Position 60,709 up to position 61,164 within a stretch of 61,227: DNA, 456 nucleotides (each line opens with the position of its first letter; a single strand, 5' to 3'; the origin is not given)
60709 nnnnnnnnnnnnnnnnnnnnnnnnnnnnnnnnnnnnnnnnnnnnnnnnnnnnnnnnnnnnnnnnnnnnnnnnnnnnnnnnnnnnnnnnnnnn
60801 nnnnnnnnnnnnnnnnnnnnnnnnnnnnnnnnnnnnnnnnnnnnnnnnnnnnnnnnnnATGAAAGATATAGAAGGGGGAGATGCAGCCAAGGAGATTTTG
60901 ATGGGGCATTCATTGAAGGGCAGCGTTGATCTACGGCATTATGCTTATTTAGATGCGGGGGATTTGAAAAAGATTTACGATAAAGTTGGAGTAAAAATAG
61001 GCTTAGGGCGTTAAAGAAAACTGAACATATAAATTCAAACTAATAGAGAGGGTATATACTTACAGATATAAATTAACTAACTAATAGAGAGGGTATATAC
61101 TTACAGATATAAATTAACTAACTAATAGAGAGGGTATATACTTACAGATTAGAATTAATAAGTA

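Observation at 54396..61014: Three co-oriented 3' stubs of one tyrosine-integrase family within 6.6 kb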

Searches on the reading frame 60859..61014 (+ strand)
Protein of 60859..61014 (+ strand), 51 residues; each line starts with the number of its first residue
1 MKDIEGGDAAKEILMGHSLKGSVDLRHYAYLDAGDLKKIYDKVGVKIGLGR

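Call 12: search_protein_families(library=pfam, proteins=[window:60859-61014:+], max_evalue=1)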
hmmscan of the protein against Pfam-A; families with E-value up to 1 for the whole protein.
window:60859-61014:+ (51 aa): 0 families

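Call 17: find_homologous_proteins(query=window:60859-61011:+, max_evalue=0.01)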
Query seq(51 aa) (51 aa): 4 proteins with E <= 0.01 among 4 candidates.
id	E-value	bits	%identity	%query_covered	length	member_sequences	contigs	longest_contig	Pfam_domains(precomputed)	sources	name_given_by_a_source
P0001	8.2e-25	102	100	100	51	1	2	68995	-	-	-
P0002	2.8e-14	70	74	90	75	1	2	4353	-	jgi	-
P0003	1.5e-10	58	83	69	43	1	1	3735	-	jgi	-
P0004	2.2e-10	58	75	78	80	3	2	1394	-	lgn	-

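Call 19: find_encoding_contigs(protein=P0002, flank=5000)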
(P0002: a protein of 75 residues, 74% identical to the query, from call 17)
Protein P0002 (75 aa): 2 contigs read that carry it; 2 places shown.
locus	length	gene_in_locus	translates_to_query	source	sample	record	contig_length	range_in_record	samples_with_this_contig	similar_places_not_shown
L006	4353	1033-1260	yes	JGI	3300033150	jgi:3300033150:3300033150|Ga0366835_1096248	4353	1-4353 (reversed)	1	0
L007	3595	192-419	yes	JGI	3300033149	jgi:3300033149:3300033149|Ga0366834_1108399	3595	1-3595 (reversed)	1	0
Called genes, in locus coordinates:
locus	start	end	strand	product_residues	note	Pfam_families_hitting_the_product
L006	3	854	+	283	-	?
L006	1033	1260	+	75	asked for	-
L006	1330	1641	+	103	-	-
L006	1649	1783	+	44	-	-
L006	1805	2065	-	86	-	-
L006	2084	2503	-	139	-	-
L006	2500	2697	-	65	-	-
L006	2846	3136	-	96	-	-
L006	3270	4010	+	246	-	PF18911:PKD_4 (weak)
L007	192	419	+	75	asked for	-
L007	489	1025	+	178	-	-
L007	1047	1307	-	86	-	-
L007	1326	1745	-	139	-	-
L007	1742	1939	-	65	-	-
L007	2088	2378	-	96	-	-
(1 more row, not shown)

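Call 20: find_encoding_contigs(protein=P0003, flank=5000)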
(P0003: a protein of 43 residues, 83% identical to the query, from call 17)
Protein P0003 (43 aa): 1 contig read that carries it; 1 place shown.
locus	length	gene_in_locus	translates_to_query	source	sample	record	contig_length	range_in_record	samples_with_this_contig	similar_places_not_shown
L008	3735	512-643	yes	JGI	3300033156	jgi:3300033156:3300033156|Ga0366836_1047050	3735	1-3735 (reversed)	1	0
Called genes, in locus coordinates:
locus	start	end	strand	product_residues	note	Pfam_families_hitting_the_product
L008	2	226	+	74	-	?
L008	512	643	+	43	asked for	-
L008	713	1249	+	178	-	-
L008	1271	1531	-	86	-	-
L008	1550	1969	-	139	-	-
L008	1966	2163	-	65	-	-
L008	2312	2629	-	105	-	-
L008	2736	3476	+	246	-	PF18911:PKD_4 (weak)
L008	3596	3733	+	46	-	?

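Call 21: find_encoding_contigs(protein=P0004, flank=5000)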
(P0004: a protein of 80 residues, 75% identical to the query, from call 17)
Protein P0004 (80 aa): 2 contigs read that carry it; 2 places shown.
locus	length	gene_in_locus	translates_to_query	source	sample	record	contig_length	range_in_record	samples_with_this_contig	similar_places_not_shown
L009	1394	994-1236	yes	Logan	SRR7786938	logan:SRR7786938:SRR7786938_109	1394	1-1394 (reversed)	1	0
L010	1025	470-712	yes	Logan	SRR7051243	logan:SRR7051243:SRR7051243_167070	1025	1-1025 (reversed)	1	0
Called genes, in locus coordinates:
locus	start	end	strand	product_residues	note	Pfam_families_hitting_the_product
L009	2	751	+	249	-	?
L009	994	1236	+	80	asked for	-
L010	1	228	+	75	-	?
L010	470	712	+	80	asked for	-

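Call 29: find_related_loci(query=A2, collection=viral_contigs, flank=6000)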
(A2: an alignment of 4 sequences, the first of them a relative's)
Query A2 (80 aa) in viral_contigs; peptide patterns used: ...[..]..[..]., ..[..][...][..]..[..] (x = any residue, [..] = any of these).
318 stretches matched a pattern, but none encodes a relative of the query by tblastn (E <= 1e-3).

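Call 30: search_solved_structures(query=A2, max_evalue=10, show_alignments=3)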
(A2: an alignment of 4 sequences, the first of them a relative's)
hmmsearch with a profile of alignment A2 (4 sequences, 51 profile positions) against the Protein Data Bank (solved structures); distinct sequences matched with E-value up to 10: 1.
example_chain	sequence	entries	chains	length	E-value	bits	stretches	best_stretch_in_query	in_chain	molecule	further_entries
8st7_A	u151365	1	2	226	4.3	10.3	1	32-45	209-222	E3 ubiquitin-protein ligase SopA-like catalytic domain-containing protein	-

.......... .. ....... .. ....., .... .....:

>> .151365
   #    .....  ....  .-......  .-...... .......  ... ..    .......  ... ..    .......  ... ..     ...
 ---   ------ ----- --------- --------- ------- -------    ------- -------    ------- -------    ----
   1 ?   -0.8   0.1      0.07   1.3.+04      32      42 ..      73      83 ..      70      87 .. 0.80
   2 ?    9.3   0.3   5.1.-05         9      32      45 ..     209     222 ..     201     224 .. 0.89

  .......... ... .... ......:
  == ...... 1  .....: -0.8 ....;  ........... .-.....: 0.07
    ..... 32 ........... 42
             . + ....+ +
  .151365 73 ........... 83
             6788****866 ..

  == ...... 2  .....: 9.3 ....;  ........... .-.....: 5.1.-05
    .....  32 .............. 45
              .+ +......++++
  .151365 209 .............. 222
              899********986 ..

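Call 36: search_protein_representatives(alignment_id=A2)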
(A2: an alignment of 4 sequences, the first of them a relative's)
Query: 4 sequences, 51 profile positions. Proteins with E-value up to 0.001 (for the whole library): 107; up to 1e-10: 21; up to 1e-30: 0. The best 107 are listed.
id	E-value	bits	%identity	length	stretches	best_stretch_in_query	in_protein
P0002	2.4e-27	110.4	-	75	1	2-50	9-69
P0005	8.4e-19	83.1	-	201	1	5-47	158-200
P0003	1.8e-18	82.0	-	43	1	15-50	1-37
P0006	4.2e-16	74.5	-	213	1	5-49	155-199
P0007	1.8e-15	72.4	-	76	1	6-49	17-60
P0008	6.3e-13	64.3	-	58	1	9-49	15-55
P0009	9.8e-13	63.7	-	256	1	9-49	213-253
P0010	1.3e-12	63.3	-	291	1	5-49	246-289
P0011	1.4e-12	63.2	-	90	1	5-47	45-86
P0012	2.9e-12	62.2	-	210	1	5-44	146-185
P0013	5.9e-12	61.2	-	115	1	6-47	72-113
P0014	6.5e-12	61.0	-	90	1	8-49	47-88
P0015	6.7e-12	61.0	-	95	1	6-49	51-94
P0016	8.0e-12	60.8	-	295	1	4-47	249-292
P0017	2.5e-11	59.2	-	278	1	8-44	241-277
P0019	5.7e-11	58.0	-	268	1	6-49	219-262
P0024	1.9e-10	56.3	-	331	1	5-43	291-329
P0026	5.1e-10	55.0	-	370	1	5-45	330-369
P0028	5.9e-10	54.8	-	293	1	8-49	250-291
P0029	1.5e-09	53.4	-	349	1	5-46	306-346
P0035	8.1e-09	51.1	-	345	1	5-44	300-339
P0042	6.3e-08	48.3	-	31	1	26-50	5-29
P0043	8.6e-08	47.8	-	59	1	15-46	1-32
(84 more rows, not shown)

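Call 38: search_protein_families(library=pfam, proteins=[P0010, P0016, P0024, P0026, P0029, P0035, P0028, P0019, P0009, P0006], max_evalue=0.1)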
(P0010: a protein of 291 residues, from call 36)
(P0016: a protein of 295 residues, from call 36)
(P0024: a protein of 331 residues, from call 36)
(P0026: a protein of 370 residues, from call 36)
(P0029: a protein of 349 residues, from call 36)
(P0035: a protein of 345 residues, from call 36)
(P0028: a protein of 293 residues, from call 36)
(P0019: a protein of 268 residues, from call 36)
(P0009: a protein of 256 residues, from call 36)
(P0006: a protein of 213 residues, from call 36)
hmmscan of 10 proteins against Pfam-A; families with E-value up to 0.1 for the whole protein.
P0010 (291 aa): 2 families
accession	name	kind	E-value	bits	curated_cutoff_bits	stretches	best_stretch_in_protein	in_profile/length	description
PF00589.27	Phage_integrase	-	2.5e-09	37.6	27.1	1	123-265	3-137/172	Phage integrase family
PF13177.12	DNA_pol3_delta2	-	0.0072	16.8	27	1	53-147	16-105/161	DNA polymerase III, delta subunit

P0016 (295 aa): 2 families
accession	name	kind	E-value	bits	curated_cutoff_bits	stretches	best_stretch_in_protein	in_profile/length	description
PF00589.27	Phage_integrase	-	1e-09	38.8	27.1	1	115-208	6-86/172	Phage integrase family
PF16795.10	Phage_integr_3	-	0.00024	21.5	27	1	118-273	7-144/161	Archaeal phage integrase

P0024 (331 aa): 3 families
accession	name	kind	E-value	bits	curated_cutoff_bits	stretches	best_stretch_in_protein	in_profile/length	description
PF00589.27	Phage_integrase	-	3.8e-13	50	27.1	1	168-309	4-136/172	Phage integrase family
PF07362.18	CcdA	-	0.00042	21.1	22.4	1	17-50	1-34/71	Post-segregation antitoxin CcdA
PF20434.5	BD-FAE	-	0.024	14.6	26.8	1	169-234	67-135/215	BD-FAE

P0026 (370 aa): 5 families
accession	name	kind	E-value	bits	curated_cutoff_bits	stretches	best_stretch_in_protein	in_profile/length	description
PF00589.27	Phage_integrase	-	1.3e-14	54.8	27.1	1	199-346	3-134/172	Phage integrase family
PF16795.10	Phage_integr_3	-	8.9e-07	29.4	27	1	199-368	4-159/161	Archaeal phage integrase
PF07362.18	CcdA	-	3.4e-05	24.6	22.4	1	2-40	1-39/71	Post-segregation antitoxin CcdA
PF19891.5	DUF6364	-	0.0054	17.6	27.3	1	1-42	1-39/70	Family of unknown function (DUF6364)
PF04193.19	PQ-loop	-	0.051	13.8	22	1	88-102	16-30/61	PQ loop repeat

P0029 (349 aa): 2 families
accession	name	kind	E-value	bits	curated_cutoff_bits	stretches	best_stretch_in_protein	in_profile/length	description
PF00589.27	Phage_integrase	-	4.7e-11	43.2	27.1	1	173-308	1-124/172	Phage integrase family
PF16795.10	Phage_integr_3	-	0.001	19.5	27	1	175-344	4-159/161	Archaeal phage integrase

P0035 (345 aa): 3 families
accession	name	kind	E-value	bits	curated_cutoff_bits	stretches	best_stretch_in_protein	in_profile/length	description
PF00589.27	Phage_integrase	-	7e-13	49.2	27.1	1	168-317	2-135/172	Phage integrase family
PF07362.18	CcdA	-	1.6e-05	25.6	22.4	1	3-43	1-41/71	Post-segregation antitoxin CcdA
PF16795.10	Phage_integr_3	-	0.0029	18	27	1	169-339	4-159/161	Archaeal phage integrase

P0028 (293 aa): 4 families
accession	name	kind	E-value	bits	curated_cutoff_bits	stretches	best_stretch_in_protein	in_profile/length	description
PF00589.27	Phage_integrase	-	5.7e-11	42.9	27.1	1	122-260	6-157/172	Phage integrase family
PF16795.10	Phage_integr_3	-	0.00064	20.1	27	1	122-270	7-144/161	Archaeal phage integrase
PF13093.11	FTA4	-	0.023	15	24.8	1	208-244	33-68/199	Kinetochore complex Fta4 of Sim4 subunit, or CENP-50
PF08650.15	DASH_Dad4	-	0.061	13.8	29.8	0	163-192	33-62/71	DASH complex subunit Dad4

P0019 (268 aa): 3 families
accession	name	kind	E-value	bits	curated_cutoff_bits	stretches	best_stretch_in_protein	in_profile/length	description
PF00589.27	Phage_integrase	-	6.9e-10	39.4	27.1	1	99-230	7-156/172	Phage integrase family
PF06569.16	DUF1128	-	0.033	14.7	27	1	238-261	30-53/71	Protein of unknown function (DUF1128)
PF23546.1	Zn_ribbon_TOP3B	-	0.061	13.4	27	0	169-197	10-36/40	DNA topoisomerase 3-beta zinc ribbon domain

P0009 (256 aa): 1 family
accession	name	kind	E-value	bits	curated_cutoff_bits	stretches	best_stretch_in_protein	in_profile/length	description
PF00589.27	Phage_integrase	-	1.2e-08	35.3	27.1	1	87-155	20-84/172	Phage integrase family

P0006 (213 aa): 3 families
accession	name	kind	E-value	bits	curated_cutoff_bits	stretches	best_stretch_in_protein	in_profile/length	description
PF00589.27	Phage_integrase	-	8.7e-13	48.8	27.1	1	32-153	1-120/172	Phage integrase family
PF16795.10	Phage_integr_3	-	0.00058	20.2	27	1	34-193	4-158/161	Archaeal phage integrase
PF07314.17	Lit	-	0.0099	16.4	24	0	6-47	50-91/176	Lipoprotein intramolecular transacylase Lit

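Call 41: find_encoding_contigs(protein=P0042, flank=8000, max_places=10)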
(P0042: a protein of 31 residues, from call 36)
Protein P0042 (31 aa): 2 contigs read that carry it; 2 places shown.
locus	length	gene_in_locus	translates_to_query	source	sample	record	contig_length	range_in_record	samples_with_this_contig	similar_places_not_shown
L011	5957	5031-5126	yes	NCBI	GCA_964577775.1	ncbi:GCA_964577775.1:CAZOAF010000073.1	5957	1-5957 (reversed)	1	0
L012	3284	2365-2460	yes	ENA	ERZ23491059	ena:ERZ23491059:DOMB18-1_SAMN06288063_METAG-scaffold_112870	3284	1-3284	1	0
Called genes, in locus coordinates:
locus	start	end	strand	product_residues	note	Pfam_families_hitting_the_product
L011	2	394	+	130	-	?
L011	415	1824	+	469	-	PF13360:PQQ_2 (faint), PF00801:PKD, PF18911:PKD_4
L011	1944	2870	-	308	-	-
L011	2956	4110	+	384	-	PF00438:S-AdoMet_synt_N, PF02772:S-AdoMet_synt_M, PF02773:S-AdoMet_synt_C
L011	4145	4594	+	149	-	PF00582:Usp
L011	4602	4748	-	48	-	-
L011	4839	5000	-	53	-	-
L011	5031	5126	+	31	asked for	-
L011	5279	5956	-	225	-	?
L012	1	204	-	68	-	?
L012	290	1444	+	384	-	PF00438:S-AdoMet_synt_N, PF02772:S-AdoMet_synt_M, PF02773:S-AdoMet_synt_C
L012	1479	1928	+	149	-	PF00582:Usp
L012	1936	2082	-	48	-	-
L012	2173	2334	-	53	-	-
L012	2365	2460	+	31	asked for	-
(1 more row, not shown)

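Call 45: find_encoding_contigs(protein=P0026, flank=8000, max_places=4)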
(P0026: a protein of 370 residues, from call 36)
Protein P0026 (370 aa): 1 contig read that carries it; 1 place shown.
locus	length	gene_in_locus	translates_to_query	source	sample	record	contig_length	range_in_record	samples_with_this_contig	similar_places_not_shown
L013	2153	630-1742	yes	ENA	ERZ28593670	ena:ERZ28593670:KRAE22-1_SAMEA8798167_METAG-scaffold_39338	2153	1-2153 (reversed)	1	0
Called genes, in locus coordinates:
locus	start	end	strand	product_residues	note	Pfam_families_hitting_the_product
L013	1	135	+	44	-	?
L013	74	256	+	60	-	-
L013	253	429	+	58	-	-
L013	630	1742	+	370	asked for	PF16795:Phage_integr_3 (weak), PF00589:Phage_integrase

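Call 46: find_encoding_contigs(protein=P0010, flank=8000, max_places=4)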
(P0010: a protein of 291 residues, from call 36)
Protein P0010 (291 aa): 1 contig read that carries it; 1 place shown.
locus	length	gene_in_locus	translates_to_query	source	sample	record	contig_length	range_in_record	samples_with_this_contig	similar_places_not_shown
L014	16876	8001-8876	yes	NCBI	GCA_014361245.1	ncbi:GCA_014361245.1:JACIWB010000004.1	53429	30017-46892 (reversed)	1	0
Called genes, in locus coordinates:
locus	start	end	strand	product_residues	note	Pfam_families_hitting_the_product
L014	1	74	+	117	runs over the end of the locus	PF01957:NfeD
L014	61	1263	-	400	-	PF00152:tRNA-synt_2 (faint), PF01409:tRNA-synt_2d (weak), PF13393:tRNA-synt_His, PF00587:tRNA-synt_2b, PF03129:HGTP_anticodon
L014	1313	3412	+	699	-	PF08126:Propeptide_C25 (weak), PF01364:Peptidase_C25, PF18911:PKD_4, PF00801:PKD (weak)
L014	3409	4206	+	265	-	PF06550:SPP, PF04258:Peptidase_A22B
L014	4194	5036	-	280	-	PF01694:Rhomboid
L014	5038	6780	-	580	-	PF00932:LTD, PF10438:Cyc-maltodext_C (faint), PF00614:PLDc (faint), PF13091:PLDc_2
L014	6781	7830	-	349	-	PF00112:Peptidase_C1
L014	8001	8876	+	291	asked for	PF00589:Phage_integrase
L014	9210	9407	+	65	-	-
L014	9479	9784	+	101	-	-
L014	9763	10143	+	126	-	-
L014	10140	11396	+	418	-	PF03237:Terminase_6N, PF17289:Terminase_6C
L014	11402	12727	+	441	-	PF04860:Phage_portal, PF06074:Portal_Mu, PF06381:Phage_portal_3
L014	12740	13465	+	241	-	PF04233:Phage_Mu_F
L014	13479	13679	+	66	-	-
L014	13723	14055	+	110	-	PF04883:HK97-gp10_like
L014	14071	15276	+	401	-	-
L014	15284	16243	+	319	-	PF19821:Phage_capsid_2 (weak), PF25209:Phage_capsid_4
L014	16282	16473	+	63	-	-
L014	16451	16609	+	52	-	-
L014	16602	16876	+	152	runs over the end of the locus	-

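Call 84: search_dna_similar(query=P0026, collection=phages, mode=protein, max_evalue=0.001, max_rows=15)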
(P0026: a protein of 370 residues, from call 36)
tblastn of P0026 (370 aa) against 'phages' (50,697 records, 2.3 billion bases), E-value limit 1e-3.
Records with a match: 6; places in all: 6; records where one place covers at least 80% of the query: 0.
Best place of each record, by identity: <60% 6.
By first word of the organism name: Clostridioides 5; Clostridium 1.
By host as written in the record: Clostridioides difficile 3; Clostridioides sp. ES-S-0107-01 1; Clostridioides difficile CD500-12 1; Clostridium difficile 1.
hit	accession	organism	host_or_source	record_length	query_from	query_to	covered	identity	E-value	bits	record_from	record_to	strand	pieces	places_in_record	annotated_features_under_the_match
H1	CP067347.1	Clostridioides phage ES-S-0107-01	Clostridioides sp. ES-S-0107-01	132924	218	368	41%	31.4%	6e-5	51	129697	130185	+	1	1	record has no annotation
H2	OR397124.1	Clostridioides phage AR1086-1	Clostridioides difficile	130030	218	368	41%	29.4%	2e-4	50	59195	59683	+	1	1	xerC_1: tyrosine recombinase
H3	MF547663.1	Clostridioides phage LIBA2945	Clostridioides difficile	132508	218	368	41%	29.4%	2e-4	50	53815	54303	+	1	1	XerC/XerD family integrase/recombinase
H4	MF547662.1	Clostridioides phage LIBA6276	Clostridioides difficile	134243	218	368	41%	29.4%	2e-4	50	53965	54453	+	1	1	XerC/XerD family integrase/recombinase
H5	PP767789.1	Clostridioides phage phiCDKH02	Clostridioides difficile CD500-12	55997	187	296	30%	31.9%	1e-3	47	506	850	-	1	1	site-specific integrase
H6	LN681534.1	Clostridium phage phiCD24-1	Clostridium difficile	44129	187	296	30%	31.9%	1e-3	47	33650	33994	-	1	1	Prophage lambdaba04, site-specific recombinase,phage integrase family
